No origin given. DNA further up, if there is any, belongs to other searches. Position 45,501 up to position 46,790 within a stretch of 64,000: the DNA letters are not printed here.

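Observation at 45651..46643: Evidence for a diderm envelope in a Firmicutes-like gene context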

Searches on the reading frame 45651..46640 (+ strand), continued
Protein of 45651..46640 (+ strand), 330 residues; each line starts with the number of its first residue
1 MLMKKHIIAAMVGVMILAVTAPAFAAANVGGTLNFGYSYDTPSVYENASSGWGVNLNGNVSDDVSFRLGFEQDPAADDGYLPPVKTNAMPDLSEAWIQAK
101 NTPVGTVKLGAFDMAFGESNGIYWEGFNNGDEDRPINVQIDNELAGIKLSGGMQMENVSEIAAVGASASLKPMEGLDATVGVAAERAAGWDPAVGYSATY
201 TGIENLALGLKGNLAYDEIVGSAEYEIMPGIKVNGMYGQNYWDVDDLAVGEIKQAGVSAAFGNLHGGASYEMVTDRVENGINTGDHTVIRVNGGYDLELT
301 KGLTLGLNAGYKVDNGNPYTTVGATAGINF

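Call 43: find_encoding_contigs(protein=P0019, flank=10000, max_places=3)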
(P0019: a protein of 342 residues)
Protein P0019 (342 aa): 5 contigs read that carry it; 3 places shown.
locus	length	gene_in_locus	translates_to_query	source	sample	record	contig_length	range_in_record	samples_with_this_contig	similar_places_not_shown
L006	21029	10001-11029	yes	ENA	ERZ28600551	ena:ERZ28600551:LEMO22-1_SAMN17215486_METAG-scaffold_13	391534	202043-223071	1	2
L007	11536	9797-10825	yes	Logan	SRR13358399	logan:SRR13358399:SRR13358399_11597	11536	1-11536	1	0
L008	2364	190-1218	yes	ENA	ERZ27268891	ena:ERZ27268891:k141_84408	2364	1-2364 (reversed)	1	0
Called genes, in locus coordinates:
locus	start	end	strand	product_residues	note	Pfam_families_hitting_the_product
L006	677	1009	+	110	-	-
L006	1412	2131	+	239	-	PF00072:Response_reg, PF00486:Trans_reg_C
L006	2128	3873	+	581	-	PF00512:HisKA, PF02518:HATPase_c, PF13589:HATPase_c_3 (weak)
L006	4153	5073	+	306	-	PF12796:Ank_2, PF24521:Ank_KRIT1, PF12796:Ank_2, PF13857:Ank_5, PF00023:Ank, PF13637:Ank_4, PF12796:Ank_2, PF00023:Ank, +5 more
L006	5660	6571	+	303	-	-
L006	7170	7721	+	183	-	PF04014:MazE_antitoxin, PF15714:SpoVT_C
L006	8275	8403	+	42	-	-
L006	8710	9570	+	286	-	PF13609:Porin_4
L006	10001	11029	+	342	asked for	PF13609:Porin_4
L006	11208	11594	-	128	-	PF04480:DUF559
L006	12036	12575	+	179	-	PF00156:Pribosyltran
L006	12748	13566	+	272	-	PF02457:DAC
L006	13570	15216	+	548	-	PF28550:DUF8436, PF03486:HI0933_like (faint), PF21688:FAD-depend_C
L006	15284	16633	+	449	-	PF02878:PGM_PMM_I, PF02879:PGM_PMM_II, PF02880:PGM_PMM_III, PF00408:PGM_PMM_IV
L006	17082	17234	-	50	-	-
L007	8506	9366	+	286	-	PF13609:Porin_4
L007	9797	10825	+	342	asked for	PF13609:Porin_4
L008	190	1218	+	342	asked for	PF13609:Porin_4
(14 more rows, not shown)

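Call 54: find_homologous_proteins(query=A3, max_evalue=0.001)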
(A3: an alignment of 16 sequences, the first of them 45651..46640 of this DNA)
Query A3 (16 sequences) (330 aa, profile of the alignment): 25 proteins with E <= 0.001 among 8000 candidates.
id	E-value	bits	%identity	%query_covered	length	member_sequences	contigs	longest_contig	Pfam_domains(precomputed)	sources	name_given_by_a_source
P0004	2.2e-114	400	52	99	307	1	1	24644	-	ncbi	ncbi:MAG: hypothetical protein ACM3ZC_07100 [Bacteroidota bacterium]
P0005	2.7e-114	400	50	99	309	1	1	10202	PF13609.13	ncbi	ncbi:MAG: porin [Bacillota bacterium]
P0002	2.5e-113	397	55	99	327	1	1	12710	-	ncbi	ncbi:MAG: hypothetical protein ACM3XS_02465 [Bacteroidota bacterium]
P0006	1.4e-111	391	48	100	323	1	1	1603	PF13609.13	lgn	-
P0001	2.6e-111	390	100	99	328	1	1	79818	-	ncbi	ncbi:MAG: hypothetical protein ACM3X6_04825 [Patescibacteria group bacterium]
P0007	3.3e-111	390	48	98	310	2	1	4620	PF13609.13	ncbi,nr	ncbi:MAG: porin, partial [Firmicutes bacterium]|nr:porin [Bacillota bacterium]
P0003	8.2e-110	385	51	100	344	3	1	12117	-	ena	-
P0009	3.3e-101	357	46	100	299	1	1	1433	-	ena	-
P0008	3.4e-98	347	45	100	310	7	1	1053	-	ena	-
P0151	9.6e-78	280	42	11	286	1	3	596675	PF13609.13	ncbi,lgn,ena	-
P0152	7.8e-74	267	24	14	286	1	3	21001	PF13609.13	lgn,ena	-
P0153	1.7e-72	263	27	33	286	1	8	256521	PF13609.13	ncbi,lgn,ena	-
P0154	1.4e-71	260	42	11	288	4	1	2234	PF13609.13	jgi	jgi:hypothetical protein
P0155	3.6e-71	258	42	11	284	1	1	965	-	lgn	-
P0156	4.6e-71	258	23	93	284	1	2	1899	-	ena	-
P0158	1.1e-70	257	26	33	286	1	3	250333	PF13609.13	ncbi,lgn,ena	-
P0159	9.7e-60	221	32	34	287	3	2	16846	PF13609.13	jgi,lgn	jgi:hypothetical protein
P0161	3.2e-49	186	32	18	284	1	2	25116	-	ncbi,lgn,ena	-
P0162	1.3e-44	171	51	50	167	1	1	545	PF13609.13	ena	-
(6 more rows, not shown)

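Call 68: find_encoding_contigs(protein=P0003, flank=10000, max_places=3)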
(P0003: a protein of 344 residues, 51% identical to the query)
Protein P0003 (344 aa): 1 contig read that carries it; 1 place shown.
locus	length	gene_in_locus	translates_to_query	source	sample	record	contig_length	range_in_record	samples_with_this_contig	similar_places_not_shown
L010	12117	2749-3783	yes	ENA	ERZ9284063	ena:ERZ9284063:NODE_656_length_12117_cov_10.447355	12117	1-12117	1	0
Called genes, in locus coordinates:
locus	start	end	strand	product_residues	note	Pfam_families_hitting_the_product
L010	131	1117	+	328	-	PF22746:SHOCT-like_DUF2089-C, PF13349:DUF4097 (weak)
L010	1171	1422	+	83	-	-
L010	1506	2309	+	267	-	PF00702:Hydrolase, PF08282:Hydrolase_3, PF12710:HAD (faint), PF05116:S6PP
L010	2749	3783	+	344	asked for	-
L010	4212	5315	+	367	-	PF00005:ABC_tran, PF02463:SMC_N (faint), PF17912:OB_MalK, PF08402:TOBE_2 (weak)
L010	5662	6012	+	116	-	-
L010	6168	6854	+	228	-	PF00005:ABC_tran, PF13304:AAA_21 (faint)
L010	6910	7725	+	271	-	PF18075:FtsX_ECD, PF02687:FtsX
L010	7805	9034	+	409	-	PF22694:CtpB_N-like (weak), PF00595:PDZ, PF13180:PDZ_2, PF17820:PDZ_6, PF03572:Peptidase_S41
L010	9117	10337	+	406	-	-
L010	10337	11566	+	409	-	PF04748:Polysacc_deac_2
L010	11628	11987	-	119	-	PF04480:DUF559, PF18741:MTES_1575 (weak)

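Call 69: find_encoding_contigs(protein=P0007, flank=10000, max_places=3)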
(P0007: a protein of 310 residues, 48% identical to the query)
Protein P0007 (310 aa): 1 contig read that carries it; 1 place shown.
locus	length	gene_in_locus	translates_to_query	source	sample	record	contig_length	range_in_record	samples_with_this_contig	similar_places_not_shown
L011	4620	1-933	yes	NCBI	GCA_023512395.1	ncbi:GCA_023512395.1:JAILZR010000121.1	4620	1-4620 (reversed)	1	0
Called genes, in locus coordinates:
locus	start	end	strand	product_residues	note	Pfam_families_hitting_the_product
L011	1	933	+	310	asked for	PF13609:Porin_4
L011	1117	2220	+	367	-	PF00005:ABC_tran, PF02463:SMC_N (weak), PF13304:AAA_21 (faint), PF17912:OB_MalK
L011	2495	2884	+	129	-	-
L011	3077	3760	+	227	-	PF00005:ABC_tran, PF13304:AAA_21 (faint)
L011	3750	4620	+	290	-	PF18075:FtsX_ECD, PF02687:FtsX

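Call 70: predict_structure(alignment_id=A4)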
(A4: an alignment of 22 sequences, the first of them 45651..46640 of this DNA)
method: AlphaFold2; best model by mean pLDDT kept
length: 330 residues; sequences in the alignment: 22
mean_pLDDT: 80.8   pTM: 0.70
mean pLDDT of the five models: 80.8, 80.7, 79.5, 77.4, 76.2
residues with pLDDT >= 90: 144; 70-90: 115; 50-70: 29; < 50: 42
segments of 3 or more residues with pLDDT < 50: 1-26, 44-46, 75-87
pLDDT, mean of each block of 10 residues (from residue 1): 43 42 50 72 55 82 90 53 48 90 93 92 73 82 94 86 96 95 92 96 94 93 94 94 83 93 89 85 85 85 84 85 79
secondary structure, 60 per line:
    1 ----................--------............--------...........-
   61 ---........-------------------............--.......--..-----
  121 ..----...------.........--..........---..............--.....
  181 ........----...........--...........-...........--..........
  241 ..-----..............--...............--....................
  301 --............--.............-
elements in order: H5-20 E29-40 E49-59 E64-71 E91-102 E105-111 E136-144 E147-156 E160-173 E176-185 E193-203 E206-213 E218-228 E231-242 E248-261 E264-278 E281-300 E303-314 E317-329

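Call 79: fold_search(model_id=the predicted structure, library=pdb)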
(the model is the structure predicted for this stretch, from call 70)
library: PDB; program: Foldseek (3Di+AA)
matches with E <= 10: 952; with E <= 0.001: 273
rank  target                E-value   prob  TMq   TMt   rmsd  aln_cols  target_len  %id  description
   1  5ldv                  5.5e-10  1.00  0.54  0.46   8.8       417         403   13  Crystal Structures of MOMP from Campylobacter jejuni (released 2016-10-26)
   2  6ehe                  2.6e-09  1.00  0.47  0.51  12.3       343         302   12  OmpTdeltaL8 (loop L8 deletion mutant of OmpT), an outer membrane protein of Vibrio cholerae (released 2018-04-25)
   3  7de8                  2.8e-09  1.00  0.44  0.42  12.1       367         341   16  Crystal Structure of outer membrane protein PorB with G103K mutations from Neisseria meningitidis W135 (released 2021-03-31)
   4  4aui_A                4.3e-09  1.00  0.41  0.43  10.5       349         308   15  STRUCTURE AND FUNCTION OF THE PORB PORIN FROM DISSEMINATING N. GONORRHOEAE (released 2012-10-10)
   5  3a2s_X                5.7e-09  1.00  0.44  0.42  12.0       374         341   16  Crystal Structure of outer membrane protein PorB from Neisseria meningitidis in complex with sucrose (released 2010-04-07)
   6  7acg                  9.2e-09  1.00  0.58  0.44   9.2       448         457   10  In meso structure of the alginate exporter, AlgE, from Pseudomonas aeruginosa in 9.8 monoacylglycerol (released 2020-12-16)
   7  4d64_A                1.1e-08  1.00  0.44  0.42  11.0       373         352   13  Structure of porin Omp-Pst1 from P. stuartii; the crystallographic symmetry generates a dimer of trimers. (released 2016-03-09)
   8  6ehd                  1.5e-08  1.00  0.43  0.44  13.2       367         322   12  OmpT (in-vitro folded), an outer membrane protein of Vibrio cholerae (released 2018-04-25)
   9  5mdo_A                1.5e-08  1.00  0.45  0.44  11.7       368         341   11  Crystal structure of in vitro folded Chitoporin VhChip from Vibrio harveyi (crystal form I) (released 2017-12-20)
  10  9wcb_A                1.8e-08  1.00  0.44  0.43  10.7       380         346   14  Open state of A8 gpJ 713 central tail fiber with OmpC G17 from E. coli EDL933 (released 2026-01-28)
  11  2fgq                  1.9e-08  1.00  0.46  0.46  11.1       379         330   13  High resolution X-ray structure of Omp32 in complex with malate (released 2006-01-31)
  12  5prn                  2.8e-08  1.00  0.53  0.59   7.9       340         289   14  E1M, Y96W, S119W MUTANT OF RH. BLASTICA PORIN (released 1998-08-12)
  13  3prn                  2.8e-08  1.00  0.48  0.53   9.7       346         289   14  E1M, A104W MUTANT OF RH. BLASTICA PORIN (released 1998-08-12)
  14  8rqp                  2.9e-08  1.00  0.60  0.46   8.8       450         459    9  In meso structure of the alginate exporter, AlgE, from Pseudomonas aeruginosa in 7.10 monoacylglycerol (released 2024-04-03)
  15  1prn                  3.0e-08  1.00  0.52  0.58   8.0       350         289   14  REFINED STRUCTURE OF PORIN FROM RHODOPSEUDOMONAS BLASTICA AND COMPARISON WITH THE PORIN FROM RHODOBACTER CAPSULATUS (released 1994-10-15)
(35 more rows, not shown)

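Call 80: search_protein_families(library=ncbifam, proteins=[window:45651-46640:+, P0005], max_evalue=0.01)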
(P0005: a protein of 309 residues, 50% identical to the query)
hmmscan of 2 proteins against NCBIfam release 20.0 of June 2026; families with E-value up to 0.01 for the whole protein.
window:45651-46640:+ (330 aa): 0 families

P0005 (309 aa): 0 families

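Call 100: find_encoding_contigs(protein=P0153, flank=10000, max_places=2)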
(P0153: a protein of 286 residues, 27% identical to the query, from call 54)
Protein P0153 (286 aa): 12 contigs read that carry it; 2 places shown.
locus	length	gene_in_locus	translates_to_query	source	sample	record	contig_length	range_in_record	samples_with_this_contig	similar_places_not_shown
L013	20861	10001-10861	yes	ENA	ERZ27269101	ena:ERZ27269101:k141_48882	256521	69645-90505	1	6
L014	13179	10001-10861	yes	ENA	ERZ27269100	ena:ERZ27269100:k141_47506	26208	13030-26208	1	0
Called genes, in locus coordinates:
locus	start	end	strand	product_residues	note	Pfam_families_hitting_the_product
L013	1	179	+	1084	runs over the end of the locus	PF00873:ACR_tran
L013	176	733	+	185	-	-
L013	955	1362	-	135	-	PF12844:HTH_19, PF13560:HTH_31, PF01381:HTH_3, PF13443:HTH_26 (weak)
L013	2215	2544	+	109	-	-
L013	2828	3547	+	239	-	PF00072:Response_reg, PF00486:Trans_reg_C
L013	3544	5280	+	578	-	PF00672:HAMP (faint), PF00512:HisKA, PF02518:HATPase_c, PF13589:HATPase_c_3 (weak)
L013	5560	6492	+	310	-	PF12796:Ank_2, PF24521:Ank_KRIT1, PF13857:Ank_5, PF00023:Ank, PF13637:Ank_4, PF12796:Ank_2, PF00023:Ank, PF13606:Ank_3, +4 more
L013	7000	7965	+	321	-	-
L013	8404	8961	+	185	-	PF04014:MazE_antitoxin, PF15714:SpoVT_C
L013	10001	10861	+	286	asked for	PF13609:Porin_4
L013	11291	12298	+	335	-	-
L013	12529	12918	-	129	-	PF04480:DUF559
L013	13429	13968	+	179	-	PF00156:Pribosyltran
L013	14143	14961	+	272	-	PF02457:DAC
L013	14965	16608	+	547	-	PF28550:DUF8436, PF03486:HI0933_like (faint), PF21688:FAD-depend_C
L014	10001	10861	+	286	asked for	PF13609:Porin_4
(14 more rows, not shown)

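Call 101: find_encoding_contigs(protein=P0161, flank=10000, max_places=2)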
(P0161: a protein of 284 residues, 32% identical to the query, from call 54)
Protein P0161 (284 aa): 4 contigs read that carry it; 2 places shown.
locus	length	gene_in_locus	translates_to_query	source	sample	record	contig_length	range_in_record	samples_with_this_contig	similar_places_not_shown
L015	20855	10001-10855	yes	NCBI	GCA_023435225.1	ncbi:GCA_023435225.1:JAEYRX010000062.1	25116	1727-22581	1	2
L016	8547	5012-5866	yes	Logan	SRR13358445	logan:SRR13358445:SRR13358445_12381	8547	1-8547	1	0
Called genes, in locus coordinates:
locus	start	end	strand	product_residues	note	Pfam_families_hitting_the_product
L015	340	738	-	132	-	-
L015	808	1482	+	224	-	PF06347:SH3_4 (weak), PF08239:SH3_3, PF00877:NLPC_P60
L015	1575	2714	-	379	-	PF13200:DUF4015, PF14871:GHL6 (weak)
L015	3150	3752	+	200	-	PF01476:LysM, PF07486:Hydrolase_2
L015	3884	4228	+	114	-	PF10710:DUF2512 (weak)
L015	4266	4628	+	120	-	PF10710:DUF2512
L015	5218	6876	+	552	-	PF00920:ILVD_EDD_N, PF24877:ILV_EDD_C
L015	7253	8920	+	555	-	PF02776:TPP_enzyme_N, PF00205:TPP_enzyme_M, PF02775:TPP_enzyme_C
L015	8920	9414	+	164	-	PF01842:ACT, PF22629:ACT_AHAS_ss, PF13710:ACT_5, PF10369:ALS_ss_C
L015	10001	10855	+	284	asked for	-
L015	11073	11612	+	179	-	PF00156:Pribosyltran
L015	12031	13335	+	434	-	PF00860:Xan_ur_permease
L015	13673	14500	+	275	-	PF02457:DAC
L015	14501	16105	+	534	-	PF28550:DUF8436, PF21688:FAD-depend_C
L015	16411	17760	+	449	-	PF02878:PGM_PMM_I, PF02879:PGM_PMM_II, PF02880:PGM_PMM_III, PF00408:PGM_PMM_IV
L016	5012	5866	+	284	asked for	-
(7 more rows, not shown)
